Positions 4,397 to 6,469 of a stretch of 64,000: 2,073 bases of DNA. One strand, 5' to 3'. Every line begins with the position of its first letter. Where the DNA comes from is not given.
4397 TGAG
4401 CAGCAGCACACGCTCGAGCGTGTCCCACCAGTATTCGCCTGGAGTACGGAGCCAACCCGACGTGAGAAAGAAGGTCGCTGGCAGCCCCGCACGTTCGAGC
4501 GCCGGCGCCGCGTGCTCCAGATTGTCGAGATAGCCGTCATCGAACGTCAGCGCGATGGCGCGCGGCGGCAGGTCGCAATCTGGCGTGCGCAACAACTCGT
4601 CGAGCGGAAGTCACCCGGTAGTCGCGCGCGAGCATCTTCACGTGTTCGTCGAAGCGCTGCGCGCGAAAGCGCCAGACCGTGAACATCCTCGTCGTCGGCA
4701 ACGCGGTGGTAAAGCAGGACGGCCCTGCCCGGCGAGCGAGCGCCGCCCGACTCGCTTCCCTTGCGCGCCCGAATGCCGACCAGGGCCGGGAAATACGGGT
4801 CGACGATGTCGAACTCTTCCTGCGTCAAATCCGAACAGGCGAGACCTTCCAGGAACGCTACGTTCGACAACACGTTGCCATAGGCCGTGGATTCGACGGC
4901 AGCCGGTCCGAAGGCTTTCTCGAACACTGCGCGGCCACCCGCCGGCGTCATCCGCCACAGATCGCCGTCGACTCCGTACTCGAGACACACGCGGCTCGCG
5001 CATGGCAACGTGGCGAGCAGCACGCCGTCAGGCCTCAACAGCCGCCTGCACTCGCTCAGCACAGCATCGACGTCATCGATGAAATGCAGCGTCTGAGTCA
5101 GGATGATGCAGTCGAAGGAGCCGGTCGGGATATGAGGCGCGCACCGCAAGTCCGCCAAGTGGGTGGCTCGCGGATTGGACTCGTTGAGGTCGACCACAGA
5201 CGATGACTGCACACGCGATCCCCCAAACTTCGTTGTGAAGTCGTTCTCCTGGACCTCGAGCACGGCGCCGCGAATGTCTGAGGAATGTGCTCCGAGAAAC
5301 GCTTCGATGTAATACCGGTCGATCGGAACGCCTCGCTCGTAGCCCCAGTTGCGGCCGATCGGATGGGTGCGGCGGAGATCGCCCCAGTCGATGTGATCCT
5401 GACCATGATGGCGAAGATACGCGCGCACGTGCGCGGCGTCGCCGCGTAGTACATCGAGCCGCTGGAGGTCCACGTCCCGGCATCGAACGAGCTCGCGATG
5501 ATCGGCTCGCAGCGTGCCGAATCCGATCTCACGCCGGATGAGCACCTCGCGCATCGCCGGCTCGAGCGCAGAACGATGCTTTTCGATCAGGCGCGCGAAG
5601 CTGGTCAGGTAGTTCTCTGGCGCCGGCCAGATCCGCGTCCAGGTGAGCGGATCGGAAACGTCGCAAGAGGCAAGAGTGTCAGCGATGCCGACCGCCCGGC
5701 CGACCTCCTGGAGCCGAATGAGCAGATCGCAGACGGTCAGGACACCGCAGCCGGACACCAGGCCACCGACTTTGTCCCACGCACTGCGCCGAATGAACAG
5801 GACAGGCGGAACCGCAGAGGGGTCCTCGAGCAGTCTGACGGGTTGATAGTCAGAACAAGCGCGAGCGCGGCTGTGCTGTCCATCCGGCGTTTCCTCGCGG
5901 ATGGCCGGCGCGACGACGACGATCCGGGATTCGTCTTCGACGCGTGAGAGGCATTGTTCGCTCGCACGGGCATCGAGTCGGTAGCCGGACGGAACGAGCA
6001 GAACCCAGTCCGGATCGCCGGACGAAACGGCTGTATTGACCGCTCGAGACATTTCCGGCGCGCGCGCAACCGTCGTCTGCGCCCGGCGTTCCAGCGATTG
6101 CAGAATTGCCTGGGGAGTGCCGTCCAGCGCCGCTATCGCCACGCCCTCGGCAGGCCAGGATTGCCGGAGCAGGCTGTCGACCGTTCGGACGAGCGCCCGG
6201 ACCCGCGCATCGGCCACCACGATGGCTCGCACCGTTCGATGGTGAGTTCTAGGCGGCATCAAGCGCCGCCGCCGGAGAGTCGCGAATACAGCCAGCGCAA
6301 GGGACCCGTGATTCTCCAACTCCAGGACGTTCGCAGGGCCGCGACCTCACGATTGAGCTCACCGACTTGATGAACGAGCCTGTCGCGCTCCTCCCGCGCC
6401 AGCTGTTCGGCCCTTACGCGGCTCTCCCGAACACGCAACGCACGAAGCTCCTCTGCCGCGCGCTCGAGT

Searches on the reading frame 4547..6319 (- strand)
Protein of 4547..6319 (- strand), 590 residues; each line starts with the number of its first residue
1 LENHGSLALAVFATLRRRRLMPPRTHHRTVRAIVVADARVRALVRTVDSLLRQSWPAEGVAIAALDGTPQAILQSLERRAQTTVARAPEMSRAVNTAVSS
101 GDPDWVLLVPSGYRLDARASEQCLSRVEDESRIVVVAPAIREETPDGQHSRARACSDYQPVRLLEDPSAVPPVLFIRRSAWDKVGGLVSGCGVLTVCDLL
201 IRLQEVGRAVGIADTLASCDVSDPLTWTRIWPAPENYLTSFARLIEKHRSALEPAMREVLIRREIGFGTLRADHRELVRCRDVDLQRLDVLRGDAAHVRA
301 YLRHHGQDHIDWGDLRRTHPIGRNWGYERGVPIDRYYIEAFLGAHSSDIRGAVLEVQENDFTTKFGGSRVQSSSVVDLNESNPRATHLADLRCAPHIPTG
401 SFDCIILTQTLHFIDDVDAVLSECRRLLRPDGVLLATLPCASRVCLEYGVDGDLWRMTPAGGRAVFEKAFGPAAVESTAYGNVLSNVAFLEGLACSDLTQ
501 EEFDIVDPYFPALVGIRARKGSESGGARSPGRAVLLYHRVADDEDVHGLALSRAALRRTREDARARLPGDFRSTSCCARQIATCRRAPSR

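Call 60: search_protein_families(library=pfam, proteins=[window:4547-6319:-], max_evalue=0.00001)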
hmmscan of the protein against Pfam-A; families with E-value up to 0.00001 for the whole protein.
window:4547-6319:- (590 aa): 4 families
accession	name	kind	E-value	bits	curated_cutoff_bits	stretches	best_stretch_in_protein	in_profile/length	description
PF08241.18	Methyltransf_11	-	4.9e-10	40.4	21.2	1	387-435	47-94/95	Methyltransferase domain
PF08242.18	Methyltransf_12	-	7.9e-09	36.6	30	1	379-434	54-98/98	Methyltransferase domain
PF13649.12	Methyltransf_25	-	5.4e-07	30.7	27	0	387-432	51-97/97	Methyltransferase domain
PF13489.12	Methyltransf_23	-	4.1e-06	27.1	27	1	393-457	77-134/164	Methyltransferase domain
